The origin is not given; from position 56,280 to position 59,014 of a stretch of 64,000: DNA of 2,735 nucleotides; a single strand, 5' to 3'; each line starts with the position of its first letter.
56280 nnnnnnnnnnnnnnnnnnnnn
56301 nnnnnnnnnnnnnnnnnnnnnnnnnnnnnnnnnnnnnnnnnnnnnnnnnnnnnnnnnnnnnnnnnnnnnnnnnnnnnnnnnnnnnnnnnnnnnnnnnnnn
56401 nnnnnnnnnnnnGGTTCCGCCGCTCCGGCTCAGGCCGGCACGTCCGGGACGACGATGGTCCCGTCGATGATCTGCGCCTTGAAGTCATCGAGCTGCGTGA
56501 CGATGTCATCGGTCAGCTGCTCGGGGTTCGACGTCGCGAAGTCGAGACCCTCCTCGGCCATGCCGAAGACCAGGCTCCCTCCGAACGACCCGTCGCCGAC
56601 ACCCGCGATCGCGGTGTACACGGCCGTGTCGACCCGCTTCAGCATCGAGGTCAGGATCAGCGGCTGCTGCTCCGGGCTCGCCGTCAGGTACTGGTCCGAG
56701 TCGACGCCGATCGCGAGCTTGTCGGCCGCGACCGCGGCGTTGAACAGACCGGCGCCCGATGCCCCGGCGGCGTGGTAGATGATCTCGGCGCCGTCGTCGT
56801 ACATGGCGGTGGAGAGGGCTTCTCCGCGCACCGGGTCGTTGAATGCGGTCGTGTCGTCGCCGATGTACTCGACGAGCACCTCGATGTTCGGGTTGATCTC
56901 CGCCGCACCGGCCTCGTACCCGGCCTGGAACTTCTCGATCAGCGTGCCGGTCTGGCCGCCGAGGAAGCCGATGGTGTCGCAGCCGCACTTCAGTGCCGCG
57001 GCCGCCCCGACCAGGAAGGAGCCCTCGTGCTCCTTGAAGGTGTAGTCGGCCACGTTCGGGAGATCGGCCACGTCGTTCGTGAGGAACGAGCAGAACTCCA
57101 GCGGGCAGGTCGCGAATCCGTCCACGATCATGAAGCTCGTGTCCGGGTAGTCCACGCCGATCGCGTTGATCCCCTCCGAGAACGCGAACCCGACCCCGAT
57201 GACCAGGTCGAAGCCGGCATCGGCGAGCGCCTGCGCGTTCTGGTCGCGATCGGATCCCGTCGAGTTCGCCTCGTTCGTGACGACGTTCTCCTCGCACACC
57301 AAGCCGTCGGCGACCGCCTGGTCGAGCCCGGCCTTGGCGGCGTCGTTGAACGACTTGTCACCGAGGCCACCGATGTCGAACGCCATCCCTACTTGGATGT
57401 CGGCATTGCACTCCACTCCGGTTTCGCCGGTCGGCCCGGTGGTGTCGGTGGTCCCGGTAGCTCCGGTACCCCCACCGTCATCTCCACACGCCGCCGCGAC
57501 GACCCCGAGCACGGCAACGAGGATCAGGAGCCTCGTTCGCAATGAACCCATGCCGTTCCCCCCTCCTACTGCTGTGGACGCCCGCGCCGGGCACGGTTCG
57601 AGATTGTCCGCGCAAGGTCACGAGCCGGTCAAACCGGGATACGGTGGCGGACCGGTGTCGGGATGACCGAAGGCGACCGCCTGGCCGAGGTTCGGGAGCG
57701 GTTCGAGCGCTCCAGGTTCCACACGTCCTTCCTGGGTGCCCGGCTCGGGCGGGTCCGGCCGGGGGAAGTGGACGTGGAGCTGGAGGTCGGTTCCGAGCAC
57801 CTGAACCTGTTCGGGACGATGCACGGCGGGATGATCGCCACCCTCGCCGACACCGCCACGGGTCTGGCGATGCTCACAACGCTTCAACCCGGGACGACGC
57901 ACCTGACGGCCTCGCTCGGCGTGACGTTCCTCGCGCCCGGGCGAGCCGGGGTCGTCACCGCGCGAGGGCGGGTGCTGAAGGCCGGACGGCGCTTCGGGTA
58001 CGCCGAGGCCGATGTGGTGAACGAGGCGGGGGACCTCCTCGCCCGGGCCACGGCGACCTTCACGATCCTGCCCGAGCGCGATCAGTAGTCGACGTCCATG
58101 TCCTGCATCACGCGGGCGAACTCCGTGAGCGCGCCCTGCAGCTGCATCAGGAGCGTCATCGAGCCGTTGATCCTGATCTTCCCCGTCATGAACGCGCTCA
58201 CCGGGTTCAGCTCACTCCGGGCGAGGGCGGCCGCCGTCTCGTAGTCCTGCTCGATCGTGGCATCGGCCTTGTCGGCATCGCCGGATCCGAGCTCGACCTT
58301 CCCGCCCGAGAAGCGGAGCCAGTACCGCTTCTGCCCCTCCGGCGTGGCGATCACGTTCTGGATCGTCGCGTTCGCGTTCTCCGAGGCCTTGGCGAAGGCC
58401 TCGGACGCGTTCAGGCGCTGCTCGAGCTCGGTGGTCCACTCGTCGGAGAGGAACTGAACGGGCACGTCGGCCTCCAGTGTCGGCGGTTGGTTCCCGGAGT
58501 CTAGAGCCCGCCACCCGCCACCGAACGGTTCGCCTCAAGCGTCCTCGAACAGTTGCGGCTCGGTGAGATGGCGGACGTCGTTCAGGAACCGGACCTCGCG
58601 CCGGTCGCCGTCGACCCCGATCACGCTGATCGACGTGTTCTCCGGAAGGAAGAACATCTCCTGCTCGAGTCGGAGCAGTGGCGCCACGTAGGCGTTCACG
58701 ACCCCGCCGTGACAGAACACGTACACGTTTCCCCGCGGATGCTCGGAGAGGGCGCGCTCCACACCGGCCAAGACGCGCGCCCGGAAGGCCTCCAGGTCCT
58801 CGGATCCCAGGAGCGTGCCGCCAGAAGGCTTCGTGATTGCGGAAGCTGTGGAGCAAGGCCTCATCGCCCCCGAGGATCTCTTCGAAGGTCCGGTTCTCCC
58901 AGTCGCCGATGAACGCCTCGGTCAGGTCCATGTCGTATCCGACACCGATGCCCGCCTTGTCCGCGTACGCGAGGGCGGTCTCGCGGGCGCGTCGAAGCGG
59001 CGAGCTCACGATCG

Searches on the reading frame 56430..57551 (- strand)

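Call 19: search_protein_families(library=pfam, proteins=[window:56430-57551:-], max_evalue=0.00001)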
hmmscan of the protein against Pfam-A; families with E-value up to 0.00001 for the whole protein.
window:56430-57551:- (373 aa): 1 family
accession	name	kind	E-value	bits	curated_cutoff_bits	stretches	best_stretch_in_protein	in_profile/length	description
PF02608.20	Bmp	-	1.6e-56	192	24.1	1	52-370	1-299/301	ABC transporter substrate-binding protein PnrA-like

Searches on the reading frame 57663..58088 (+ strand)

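Call 19: search_protein_families(library=pfam, proteins=[window:57663-58088:+], max_evalue=0.00001)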
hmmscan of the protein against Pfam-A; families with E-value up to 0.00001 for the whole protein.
window:57663-58088:+ (141 aa): 3 families
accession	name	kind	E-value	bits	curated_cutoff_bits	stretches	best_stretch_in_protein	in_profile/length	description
PF03061.28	4HBT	-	1.6e-16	60.8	20.6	1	50-126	1-78/79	Thioesterase superfamily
PF14539.12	DUF4442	-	1.6e-09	38.5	25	1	25-132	20-129/132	Domain of unknown function (DUF4442)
PF13622.12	4HBT_3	-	5.8e-08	33.3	24.3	1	50-134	8-83/83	Acyl-CoA thioesterase N-terminal domain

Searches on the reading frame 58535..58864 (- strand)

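Call 19: search_protein_families(library=pfam, proteins=[window:58535-58864:-], max_evalue=0.00001)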
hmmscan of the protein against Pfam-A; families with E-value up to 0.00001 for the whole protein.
window:58535-58864:- (109 aa): 1 family
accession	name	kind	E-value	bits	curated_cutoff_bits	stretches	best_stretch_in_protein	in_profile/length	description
PF00300.27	His_Phos_1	-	9.3e-13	48.7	21.7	1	14-96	109-193/194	Histidine phosphatase superfamily (branch 1)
